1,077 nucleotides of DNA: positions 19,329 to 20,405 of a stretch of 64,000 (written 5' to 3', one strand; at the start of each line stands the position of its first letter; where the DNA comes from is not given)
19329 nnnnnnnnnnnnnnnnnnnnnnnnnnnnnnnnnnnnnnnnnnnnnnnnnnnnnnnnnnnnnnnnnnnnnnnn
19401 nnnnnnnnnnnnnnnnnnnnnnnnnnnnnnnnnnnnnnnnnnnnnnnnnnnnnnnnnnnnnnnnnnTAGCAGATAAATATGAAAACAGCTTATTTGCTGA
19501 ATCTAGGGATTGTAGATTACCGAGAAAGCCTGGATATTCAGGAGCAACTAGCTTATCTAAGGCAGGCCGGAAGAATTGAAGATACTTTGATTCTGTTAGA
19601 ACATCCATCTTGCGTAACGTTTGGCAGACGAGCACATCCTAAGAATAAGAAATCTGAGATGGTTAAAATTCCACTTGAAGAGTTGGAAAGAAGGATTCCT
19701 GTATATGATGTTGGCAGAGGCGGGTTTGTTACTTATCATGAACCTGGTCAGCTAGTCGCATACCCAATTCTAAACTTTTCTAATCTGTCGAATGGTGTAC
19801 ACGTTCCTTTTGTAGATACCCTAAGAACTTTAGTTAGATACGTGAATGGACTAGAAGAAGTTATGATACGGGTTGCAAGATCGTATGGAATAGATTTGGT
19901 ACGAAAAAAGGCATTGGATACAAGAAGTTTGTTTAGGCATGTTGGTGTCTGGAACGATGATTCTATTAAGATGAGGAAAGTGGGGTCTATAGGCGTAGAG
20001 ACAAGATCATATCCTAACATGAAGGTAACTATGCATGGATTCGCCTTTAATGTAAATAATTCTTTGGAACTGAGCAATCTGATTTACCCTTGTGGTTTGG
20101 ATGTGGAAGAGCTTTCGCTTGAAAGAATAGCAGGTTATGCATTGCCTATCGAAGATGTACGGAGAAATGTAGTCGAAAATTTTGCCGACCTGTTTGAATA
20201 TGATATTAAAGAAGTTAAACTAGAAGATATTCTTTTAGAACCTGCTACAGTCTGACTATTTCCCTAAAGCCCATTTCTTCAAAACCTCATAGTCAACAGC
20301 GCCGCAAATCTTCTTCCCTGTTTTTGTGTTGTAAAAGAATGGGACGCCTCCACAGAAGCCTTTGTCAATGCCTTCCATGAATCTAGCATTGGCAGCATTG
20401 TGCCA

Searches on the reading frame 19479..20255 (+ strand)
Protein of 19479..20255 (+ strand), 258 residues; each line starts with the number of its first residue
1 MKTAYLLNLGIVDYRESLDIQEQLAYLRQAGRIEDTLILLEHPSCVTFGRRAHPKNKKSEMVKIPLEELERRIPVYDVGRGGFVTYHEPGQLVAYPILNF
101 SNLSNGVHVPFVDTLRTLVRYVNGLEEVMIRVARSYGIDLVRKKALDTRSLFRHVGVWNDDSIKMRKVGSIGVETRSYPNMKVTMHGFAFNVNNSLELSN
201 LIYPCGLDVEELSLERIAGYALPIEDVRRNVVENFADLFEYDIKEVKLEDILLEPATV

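Call 67: search_protein_families(library=pfam, proteins=[window:19479-20255:+], max_evalue=0.001)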
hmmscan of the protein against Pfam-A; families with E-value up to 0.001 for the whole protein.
window:19479-20255:+ (258 aa): 1 family
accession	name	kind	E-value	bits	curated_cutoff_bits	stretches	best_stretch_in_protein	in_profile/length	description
PF21948.1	LplA-B_cat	-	3.8e-29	102.5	27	1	13-236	1-200/200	Lipoyl protein ligase A/B catalytic domain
